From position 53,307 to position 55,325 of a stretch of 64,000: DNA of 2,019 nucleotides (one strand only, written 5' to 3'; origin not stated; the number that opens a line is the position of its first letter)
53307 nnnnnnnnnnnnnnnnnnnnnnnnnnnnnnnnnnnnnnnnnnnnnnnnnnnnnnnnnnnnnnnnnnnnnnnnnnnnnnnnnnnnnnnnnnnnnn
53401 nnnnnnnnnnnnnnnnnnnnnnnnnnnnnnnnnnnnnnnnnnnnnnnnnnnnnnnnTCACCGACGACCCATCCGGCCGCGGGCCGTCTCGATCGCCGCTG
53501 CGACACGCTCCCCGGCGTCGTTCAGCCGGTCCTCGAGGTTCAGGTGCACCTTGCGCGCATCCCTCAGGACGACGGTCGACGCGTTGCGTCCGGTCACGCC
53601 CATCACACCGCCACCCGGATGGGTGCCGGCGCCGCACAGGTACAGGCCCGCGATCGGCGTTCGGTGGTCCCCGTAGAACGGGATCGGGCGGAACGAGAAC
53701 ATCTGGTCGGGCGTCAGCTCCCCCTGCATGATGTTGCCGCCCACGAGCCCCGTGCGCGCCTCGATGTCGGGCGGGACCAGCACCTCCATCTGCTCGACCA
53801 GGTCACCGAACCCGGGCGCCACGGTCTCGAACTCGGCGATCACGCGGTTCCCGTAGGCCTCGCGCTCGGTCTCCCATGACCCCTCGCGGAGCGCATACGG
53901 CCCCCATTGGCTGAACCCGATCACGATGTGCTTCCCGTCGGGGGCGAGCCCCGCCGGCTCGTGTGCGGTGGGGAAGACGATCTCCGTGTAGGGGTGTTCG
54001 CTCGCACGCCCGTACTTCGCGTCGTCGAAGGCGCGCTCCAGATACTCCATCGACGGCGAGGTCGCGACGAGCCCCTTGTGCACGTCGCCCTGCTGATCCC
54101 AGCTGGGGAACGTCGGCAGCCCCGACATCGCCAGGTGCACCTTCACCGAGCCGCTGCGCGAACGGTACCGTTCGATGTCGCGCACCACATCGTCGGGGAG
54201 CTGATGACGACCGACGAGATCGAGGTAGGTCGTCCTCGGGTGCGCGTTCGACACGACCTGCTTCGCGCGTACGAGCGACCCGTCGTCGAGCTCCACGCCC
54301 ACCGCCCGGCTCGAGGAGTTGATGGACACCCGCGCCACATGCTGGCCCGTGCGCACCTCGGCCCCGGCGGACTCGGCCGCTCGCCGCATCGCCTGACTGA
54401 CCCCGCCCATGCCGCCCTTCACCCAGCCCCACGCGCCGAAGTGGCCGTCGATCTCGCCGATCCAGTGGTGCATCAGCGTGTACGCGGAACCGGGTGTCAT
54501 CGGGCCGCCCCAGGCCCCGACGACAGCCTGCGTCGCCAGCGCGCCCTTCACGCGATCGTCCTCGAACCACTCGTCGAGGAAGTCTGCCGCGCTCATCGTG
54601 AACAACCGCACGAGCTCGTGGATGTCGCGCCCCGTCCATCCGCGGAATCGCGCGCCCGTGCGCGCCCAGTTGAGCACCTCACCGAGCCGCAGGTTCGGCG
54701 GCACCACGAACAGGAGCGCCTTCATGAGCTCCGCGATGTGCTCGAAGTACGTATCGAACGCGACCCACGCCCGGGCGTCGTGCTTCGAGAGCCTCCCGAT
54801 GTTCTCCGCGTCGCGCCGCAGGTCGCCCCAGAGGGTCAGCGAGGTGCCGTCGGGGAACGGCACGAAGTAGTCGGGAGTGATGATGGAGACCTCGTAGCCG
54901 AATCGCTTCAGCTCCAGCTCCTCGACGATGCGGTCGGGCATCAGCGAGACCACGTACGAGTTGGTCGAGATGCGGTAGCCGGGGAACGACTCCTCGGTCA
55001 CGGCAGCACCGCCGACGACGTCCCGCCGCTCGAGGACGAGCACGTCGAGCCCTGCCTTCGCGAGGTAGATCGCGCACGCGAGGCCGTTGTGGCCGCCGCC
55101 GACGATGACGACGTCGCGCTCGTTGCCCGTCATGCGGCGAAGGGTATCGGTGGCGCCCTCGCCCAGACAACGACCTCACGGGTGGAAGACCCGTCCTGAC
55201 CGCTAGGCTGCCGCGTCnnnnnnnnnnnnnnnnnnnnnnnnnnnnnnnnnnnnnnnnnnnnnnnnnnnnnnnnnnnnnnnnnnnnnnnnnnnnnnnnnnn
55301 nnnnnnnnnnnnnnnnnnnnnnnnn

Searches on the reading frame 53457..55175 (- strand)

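Call 69: search_protein_families(library=pfam, proteins=[window:53457-55175:-], max_evalue=0.00001)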
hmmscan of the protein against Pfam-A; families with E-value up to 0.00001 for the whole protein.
window:53457-55175:- (572 aa): 8 families
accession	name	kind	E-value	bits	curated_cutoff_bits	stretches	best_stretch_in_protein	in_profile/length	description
PF01593.30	Amino_oxidase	-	2.4e-21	77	19.8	1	31-527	3-431/443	Flavin containing amine oxidoreductase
PF13450.12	NAD_binding_8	-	9.7e-12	45.4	21.9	1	24-70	1-46/68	NAD(P)-binding Rossmann-like domain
PF01266.30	DAO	-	2.2e-10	41.1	27.9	1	21-57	1-38/353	FAD dependent oxidoreductase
PF12831.13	FAD_oxidored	-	7.5e-10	39.1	27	1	21-89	1-70/416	FAD dependent oxidoreductase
PF07992.20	Pyr_redox_2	-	2.5e-09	37.4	26.1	1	21-69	2-51/291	Pyridine nucleotide-disulphide oxidoreductase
PF01946.23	Thi4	-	3.7e-08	33.3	26.2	1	18-58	16-57/235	Thi4 family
PF00070.33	Pyr_redox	-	3.1e-07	31.2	22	0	22-55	2-35/82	Pyridine nucleotide-disulphide oxidoreductase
PF00890.30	FAD_binding_2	-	1.7e-06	27.9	20.4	1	21-59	1-39/414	FAD binding domain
